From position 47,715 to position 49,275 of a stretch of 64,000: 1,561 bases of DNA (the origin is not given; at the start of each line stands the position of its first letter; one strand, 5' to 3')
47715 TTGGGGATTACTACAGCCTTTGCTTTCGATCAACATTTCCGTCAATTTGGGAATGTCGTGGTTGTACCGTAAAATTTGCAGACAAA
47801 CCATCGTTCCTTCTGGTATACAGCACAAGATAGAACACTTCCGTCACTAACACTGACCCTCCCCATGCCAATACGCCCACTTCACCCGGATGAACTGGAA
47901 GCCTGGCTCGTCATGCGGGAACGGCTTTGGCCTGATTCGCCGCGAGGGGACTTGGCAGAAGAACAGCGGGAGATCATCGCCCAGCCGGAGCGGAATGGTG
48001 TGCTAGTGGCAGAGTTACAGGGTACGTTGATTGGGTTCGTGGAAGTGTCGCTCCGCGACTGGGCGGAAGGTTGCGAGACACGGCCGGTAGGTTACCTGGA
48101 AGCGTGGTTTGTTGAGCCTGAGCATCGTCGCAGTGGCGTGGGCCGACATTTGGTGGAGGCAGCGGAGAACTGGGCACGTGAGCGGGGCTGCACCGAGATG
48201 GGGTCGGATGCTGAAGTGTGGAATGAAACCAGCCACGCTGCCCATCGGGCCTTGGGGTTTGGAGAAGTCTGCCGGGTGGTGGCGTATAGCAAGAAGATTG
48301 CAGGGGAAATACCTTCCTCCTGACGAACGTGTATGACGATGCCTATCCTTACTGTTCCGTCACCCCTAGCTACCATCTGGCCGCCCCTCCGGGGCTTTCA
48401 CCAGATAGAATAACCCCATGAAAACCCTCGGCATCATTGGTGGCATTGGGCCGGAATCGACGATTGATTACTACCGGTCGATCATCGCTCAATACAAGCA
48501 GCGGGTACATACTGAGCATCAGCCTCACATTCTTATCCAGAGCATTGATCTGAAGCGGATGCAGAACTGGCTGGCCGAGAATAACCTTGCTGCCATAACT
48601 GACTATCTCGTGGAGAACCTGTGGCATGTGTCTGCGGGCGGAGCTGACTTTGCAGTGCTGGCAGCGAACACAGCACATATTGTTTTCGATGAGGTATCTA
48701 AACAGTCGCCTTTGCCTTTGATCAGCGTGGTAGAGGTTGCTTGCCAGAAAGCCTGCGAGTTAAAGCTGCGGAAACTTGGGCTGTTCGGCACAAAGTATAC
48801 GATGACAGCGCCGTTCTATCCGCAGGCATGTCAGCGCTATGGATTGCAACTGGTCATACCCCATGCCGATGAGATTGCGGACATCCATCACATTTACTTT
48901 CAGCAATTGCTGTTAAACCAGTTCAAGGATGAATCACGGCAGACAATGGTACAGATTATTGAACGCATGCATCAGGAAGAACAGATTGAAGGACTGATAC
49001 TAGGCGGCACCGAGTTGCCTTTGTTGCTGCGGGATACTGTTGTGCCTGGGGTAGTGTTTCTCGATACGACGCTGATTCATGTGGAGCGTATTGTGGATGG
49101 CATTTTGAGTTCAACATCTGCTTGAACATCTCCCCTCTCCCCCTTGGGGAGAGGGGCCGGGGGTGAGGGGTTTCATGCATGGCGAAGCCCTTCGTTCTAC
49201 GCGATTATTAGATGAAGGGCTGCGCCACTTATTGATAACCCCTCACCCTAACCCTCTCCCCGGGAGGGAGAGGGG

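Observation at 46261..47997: Two unrelated TA cassettes share identical left (29-nt box) and right (140-bp aac 5' segment) boundaries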

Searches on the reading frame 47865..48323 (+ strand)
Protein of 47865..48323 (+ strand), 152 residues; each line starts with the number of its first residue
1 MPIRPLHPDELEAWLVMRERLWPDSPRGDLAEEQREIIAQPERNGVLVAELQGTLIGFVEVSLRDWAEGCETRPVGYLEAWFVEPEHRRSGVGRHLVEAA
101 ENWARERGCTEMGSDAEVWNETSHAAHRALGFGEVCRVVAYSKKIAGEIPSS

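Call 7: search_protein_families(library=pfam, proteins=[window:47865-48323:+], max_evalue=0.01)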
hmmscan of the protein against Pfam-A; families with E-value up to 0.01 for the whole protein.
window:47865-48323:+ (152 aa): 8 families
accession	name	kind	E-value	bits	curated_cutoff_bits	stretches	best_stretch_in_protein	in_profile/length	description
PF00583.31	Acetyltransf_1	-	6.5e-23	81.7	20.7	1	16-132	3-116/116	Acetyltransferase (GNAT) family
PF13508.13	Acetyltransf_7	-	7.7e-12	45.9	27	1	44-132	3-82/84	Acetyltransferase (GNAT) domain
PF13527.13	Acetyltransf_9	-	1e-08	35.7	25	1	3-108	2-105/127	Acetyltransferase (GNAT) domain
PF08445.16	FR47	-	5.1e-07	30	22.1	1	56-134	2-79/86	FR47-like protein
PF13302.13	Acetyltransf_3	-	1.1e-06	29.9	25.4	1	3-132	4-137/138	Acetyltransferase (GNAT) domain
PF13673.13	Acetyltransf_10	-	3.7e-06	27.4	23.6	1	40-111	27-89/128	Acetyltransferase (GNAT) domain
PF14542.12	Acetyltransf_CG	-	0.0014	19.2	30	1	81-109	30-58/80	GCN5-related N-acetyl-transferase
PF24553.2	Rv0428c_C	-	0.0014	18.8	27.2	1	72-134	157-217/224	Probable histone acetyltransferase Rv0428c C-terminal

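Call 8: search_protein_families(library=ncbifam, proteins=[window:47865-48323:+], max_evalue=0.01)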
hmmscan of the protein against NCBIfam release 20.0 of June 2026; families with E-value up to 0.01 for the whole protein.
window:47865-48323:+ (152 aa): 32 families (the best 25 are shown)
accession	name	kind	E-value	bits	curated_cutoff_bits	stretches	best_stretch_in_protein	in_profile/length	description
NF043067.1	AAC_6p_group_E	equivalog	1.1e-44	151.8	140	1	9-145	4-140/140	aminoglycoside 6'-N-acetyltransferase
NF000224.3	AAC_6p_Acine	exception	1.2e-33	116.2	225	1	1-145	1-145/146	AAC(6')-Ighjkrstuvwx family aminoglycoside N-acetyltransferase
NF033130.1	AAC_6p_A48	exception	5.7e-33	113.9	300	1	10-146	9-147/147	AacA48 family aminoglycoside 6'-N-acetyltransferase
NF000021.4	AAC_6p_Serra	exception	1.8e-32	112.1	310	1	9-145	8-145/146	aminoglycoside 6'-N-acetyltransferase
NF000158.2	AAC_6p_Il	exception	1.1e-31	109.8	270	1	3-143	7-150/152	aminoglycoside N-acetyltransferase AAC(6')-Il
NF033075.0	AAC_6p_Steno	equivalog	3e-31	108.5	290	1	3-142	4-142/148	aminoglycoside 6'-N-acetyltransferase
NF000138.1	AAC_6p_Iz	exception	5e-31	108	320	1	3-142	8-146/153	aminoglycoside N-acetyltransferase AAC(6')-Iz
NF038102.1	AAC_6p_III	exception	2.5e-30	105.7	305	1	3-146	10-155/156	tobramycin N-acetyltransferase AAC(6')-III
NF000110.2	AAC_6p_If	exception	9e-29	100.5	300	1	11-147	6-144/144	aminoglycoside N-acetyltransferase AAC(6')-If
NF000140.3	AAC_6p_Salmo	exception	7.1e-28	97.7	270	1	1-144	1-144/145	cryptic aminoglycoside N-acetyltransferase AAC(6')-Iy/Iaa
NF000497.1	AAC_6p_Iak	exception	9.5e-28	97.1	325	1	3-142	8-146/153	aminoglycoside N-acetyltransferase AAC(6')-Iak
NF033374.6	AAC_6p_Id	exception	1.4e-27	96.6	320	1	6-148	5-149/149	aminoglycoside N-acetyltransferase AAC(6')-Id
NF033076.0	AAC_6p_Yersi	exception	4.5e-27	95.1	290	1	8-143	6-140/140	aminoglycoside 6'-N-acetyltransferase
NF000115.2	AAC_6p_Iad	exception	6e-18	65.4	275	1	22-144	21-143/144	aminoglycoside N-acetyltransferase AAC(6')-Iad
NF000152.2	AAC_6p_A37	exception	1.5e-15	57.6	250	1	3-116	5-118/133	aminoglycoside 6'-N-acetyltransferase AacA37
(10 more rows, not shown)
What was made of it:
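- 47865..48323 (+): Intact aac(6') (152 aa). NCBIfam AAC_6p_group_E 151.8 bits against a cut-off of 140 (call 8).
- Checked: The full gene at 47865-48323 passes the NCBIfam AAC(6') group E equivalog cut-off (151.8 against 140 bits, call 8).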

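Call 9: find_encoding_contigs(protein=window:47865-48323:+, flank=10000, max_places=10)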
Protein window:47865-48323:+ (152 aa): no gene with exactly this product is on record in the collection.

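Call 13: find_homologous_proteins(query=window:47865-48323:+, max_evalue=1e-20)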
Query window:47865-48323:+ (152 aa): 423 proteins with E <= 1e-20 among 493 candidates; the best 120 are listed.
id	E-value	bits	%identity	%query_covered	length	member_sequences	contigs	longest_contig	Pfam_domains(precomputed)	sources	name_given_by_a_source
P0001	4.0e-94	331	95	100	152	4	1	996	PF13673.14,PF13302.14,PF13508.14,PF08445.17,PF13527.14,PF00583.32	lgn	-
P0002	4.2e-79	282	84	96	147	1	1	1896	PF13673.14,PF13508.14,PF08445.17,PF13527.14,PF00583.32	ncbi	-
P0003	7.0e-62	226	69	95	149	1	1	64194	PF13508.14,PF00583.32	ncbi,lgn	-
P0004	6.5e-61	223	68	95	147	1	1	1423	PF13673.14,PF13508.14,PF08445.17,PF13527.14,PF00583.32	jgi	jgi:aminoglycoside 6'-N-acetyltransferase I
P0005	9.5e-61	222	68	95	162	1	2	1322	PF13673.14,PF13508.14,PF08445.17,PF13527.14,PF00583.32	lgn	-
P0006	6.1e-60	220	67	95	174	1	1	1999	PF13508.14,PF08445.17,PF13527.14,PF00583.32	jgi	jgi:aminoglycoside 6'-N-acetyltransferase I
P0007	6.6e-60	220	68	96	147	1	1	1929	PF13508.14,PF08445.17,PF13527.14,PF00583.32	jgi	jgi:aminoglycoside 6'-N-acetyltransferase I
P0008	2.8e-58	214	67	94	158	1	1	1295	PF13508.14,PF00583.32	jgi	jgi:aminoglycoside 6'-N-acetyltransferase I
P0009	4.4e-58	214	66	97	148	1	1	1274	PF13673.14,PF13508.14,PF08445.17,PF13527.14,PF00583.32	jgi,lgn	jgi:aminoglycoside 6'-N-acetyltransferase I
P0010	8.5e-58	213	67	95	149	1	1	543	PF13508.14,PF13527.14,PF00583.32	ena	-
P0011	2.2e-57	211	67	95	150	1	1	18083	PF13302.14,PF13508.14,PF08445.17,PF13527.14,PF00583.32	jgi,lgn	jgi:aminoglycoside 6'-N-acetyltransferase I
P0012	3.5e-57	211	67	96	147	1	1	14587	PF13673.14,PF13508.14,PF08445.17,PF13527.14,PF00583.32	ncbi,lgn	-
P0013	3.5e-57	211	66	95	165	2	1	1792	PF13673.14,PF13508.14,PF08445.17,PF13527.14,PF00583.32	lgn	-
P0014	5.7e-57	210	66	95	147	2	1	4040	PF13673.14,PF13508.14,PF13527.14,PF00583.32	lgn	-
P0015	2.0e-56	208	67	95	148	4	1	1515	PF13508.14,PF08445.17,PF00583.32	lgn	-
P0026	2.8e-55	205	89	68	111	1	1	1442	PF13508.14,PF13527.14,PF00583.32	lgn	-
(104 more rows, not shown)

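Call 14: find_encoding_contigs(protein=P0001, flank=10000, max_places=10)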
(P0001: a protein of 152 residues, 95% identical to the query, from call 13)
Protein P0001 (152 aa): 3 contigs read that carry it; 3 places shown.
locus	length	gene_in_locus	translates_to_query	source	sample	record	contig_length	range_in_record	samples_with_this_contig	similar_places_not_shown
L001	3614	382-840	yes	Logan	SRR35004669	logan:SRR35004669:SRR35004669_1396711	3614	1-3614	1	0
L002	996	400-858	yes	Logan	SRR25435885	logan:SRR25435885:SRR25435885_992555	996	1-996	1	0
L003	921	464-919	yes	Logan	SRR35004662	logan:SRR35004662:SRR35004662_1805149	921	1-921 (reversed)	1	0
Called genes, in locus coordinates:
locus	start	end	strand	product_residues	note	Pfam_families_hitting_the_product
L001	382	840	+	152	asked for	PF13302:Acetyltransf_3 (weak), PF13527:Acetyltransf_9, PF00583:Acetyltransf_1, PF13673:Acetyltransf_10 (weak), PF13508:Acetyltransf_7, PF08445:FR47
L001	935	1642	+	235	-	PF01177:Asp_Glu_race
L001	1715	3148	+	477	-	PF04542:Sigma70_r2, PF08281:Sigma70_r4_2, PF04545:Sigma70_r4 (weak), PF03958:Secretin_N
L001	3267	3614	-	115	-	?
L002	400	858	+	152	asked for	PF13302:Acetyltransf_3 (weak), PF13527:Acetyltransf_9, PF00583:Acetyltransf_1, PF13673:Acetyltransf_10 (weak), PF13508:Acetyltransf_7, PF08445:FR47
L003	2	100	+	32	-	?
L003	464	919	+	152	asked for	PF13302:Acetyltransf_3 (weak), PF13527:Acetyltransf_9, PF00583:Acetyltransf_1, PF13673:Acetyltransf_10 (weak), PF13508:Acetyltransf_7, PF08445:FR47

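Call 15: find_encoding_contigs(protein=P0002, flank=10000, max_places=10)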
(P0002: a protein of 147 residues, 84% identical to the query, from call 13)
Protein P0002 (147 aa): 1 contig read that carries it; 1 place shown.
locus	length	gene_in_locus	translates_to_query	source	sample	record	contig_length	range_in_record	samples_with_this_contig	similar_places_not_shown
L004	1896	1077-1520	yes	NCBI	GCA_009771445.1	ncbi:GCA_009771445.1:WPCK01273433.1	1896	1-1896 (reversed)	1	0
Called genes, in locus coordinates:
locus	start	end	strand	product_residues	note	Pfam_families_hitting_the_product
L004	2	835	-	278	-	?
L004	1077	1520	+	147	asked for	PF13527:Acetyltransf_9, PF00583:Acetyltransf_1, PF13673:Acetyltransf_10 (weak), PF13508:Acetyltransf_7, PF08445:FR47 (weak)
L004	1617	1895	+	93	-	?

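Call 16: find_encoding_contigs(protein=P0026, flank=10000, max_places=10)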
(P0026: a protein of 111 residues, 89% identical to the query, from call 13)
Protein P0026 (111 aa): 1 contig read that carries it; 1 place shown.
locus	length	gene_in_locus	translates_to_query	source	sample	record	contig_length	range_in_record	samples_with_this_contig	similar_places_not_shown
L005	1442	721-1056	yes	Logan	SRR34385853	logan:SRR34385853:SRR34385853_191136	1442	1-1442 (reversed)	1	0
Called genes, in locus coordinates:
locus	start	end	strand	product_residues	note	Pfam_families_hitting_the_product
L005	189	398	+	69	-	-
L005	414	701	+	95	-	-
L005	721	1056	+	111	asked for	PF13527:Acetyltransf_9 (weak), PF00583:Acetyltransf_1, PF13508:Acetyltransf_7 (weak)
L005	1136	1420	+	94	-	-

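Call 49: search_protein_families(library=pfam, proteins=[L005:1136-1420:+], max_evalue=10)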
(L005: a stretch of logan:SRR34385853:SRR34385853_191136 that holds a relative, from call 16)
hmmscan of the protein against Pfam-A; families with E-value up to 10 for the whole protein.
L005:1136-1420:+ (94 aa): 1 family
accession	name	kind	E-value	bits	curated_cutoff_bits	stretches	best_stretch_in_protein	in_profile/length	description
PF19891.5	DUF6364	-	0.0064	17.4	27.3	1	2-51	4-46/70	Family of unknown function (DUF6364)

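Call 72: search_protein_families(library=padloc, proteins=[L005:1136-1420:+], max_evalue=0.01)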
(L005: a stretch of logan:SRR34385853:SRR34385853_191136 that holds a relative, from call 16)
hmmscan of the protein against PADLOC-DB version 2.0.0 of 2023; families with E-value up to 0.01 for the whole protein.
L005:1136-1420:+ (94 aa): 0 families

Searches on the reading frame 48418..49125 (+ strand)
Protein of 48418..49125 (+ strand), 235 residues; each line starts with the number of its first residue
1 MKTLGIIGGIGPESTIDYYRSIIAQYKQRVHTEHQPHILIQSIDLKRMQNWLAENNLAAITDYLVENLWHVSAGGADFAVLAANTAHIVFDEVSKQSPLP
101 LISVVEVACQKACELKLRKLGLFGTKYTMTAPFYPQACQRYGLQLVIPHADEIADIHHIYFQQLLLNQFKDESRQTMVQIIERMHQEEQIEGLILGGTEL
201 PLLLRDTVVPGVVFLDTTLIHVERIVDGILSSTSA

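Call 7: search_protein_families(library=pfam, proteins=[window:48418-49125:+], max_evalue=0.01)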
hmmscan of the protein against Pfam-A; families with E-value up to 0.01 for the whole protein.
window:48418-49125:+ (235 aa): 1 family
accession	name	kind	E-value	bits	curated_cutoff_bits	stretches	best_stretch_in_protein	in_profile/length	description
PF01177.27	Asp_Glu_race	-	7.2e-39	134.2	31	1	7-224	1-210/211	Asp/Glu/Hydantoin racemase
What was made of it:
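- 48418..49125 (+): Asp/Glu racemase, the conserved right flank of the islet. Pfam 7.2e-39 (call 7).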

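Call 41: find_related_loci(query=window:48418-49125:+, collection=genome_contigs, flank=10000)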
Query window:48418-49125:+ (235 aa) in genome_contigs; peptide patterns used: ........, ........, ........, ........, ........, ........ (x = any residue, [..] = any of these).
73 stretches matched a pattern; 7 encode a relative of the query (tblastn E <= 1e-3); 7 distinct loci.
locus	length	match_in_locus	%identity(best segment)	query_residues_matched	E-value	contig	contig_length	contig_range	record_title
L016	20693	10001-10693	44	5-235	2e-61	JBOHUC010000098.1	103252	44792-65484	MAG: Candidatus Eiseniibacteriota bacterium isolate M3-S_metabat2.bin.149 k127_3101210, whole genome shotgun sequence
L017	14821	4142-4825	34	1-230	1e-40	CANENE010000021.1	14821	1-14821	MAG TPA_asm: uncultured bacterium isolate SRR19981115_bin.11_metawrap_v1.3_MAG genome assembly, contig: NODE.1746_length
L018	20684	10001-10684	33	1-230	2e-38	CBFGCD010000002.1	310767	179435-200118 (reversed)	MAG: Candidatus Gastranaerophilaceae bacterium isolate ena-SAMPLE-TAB-24-07-2025-15:39:17:990-15078 genome assembly, con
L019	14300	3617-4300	34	1-231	5e-38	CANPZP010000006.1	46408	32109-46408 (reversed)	MAG: Candidatus Gastranaerophilales bacterium isolate Lapin-001__bin51 genome assembly, contig: Lapin-001__NODE_1060_len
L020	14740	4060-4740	31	1-230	4e-37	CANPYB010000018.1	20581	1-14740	MAG: Candidatus Gastranaerophilales bacterium isolate Lapin-004__bin93 genome assembly, contig: Lapin-004__NODE_3249_len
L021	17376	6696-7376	33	1-230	2e-35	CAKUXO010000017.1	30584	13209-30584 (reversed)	MAG: uncultured Candidatus Melainabacteria bacterium isolate REFINED_METABAT215_TOP10_CONTIGS_1500_ASSEMBLY_K77_MERGED__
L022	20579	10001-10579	22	3-203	9e-7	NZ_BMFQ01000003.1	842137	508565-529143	Bizionia arctica strain CGMCC 1.12751 sequence03, whole genome shotgun sequence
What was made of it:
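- Tried and rejected: The racemase as a synteny anchor in genome_contigs returned only 22-44% homologues from other phyla (call 41).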
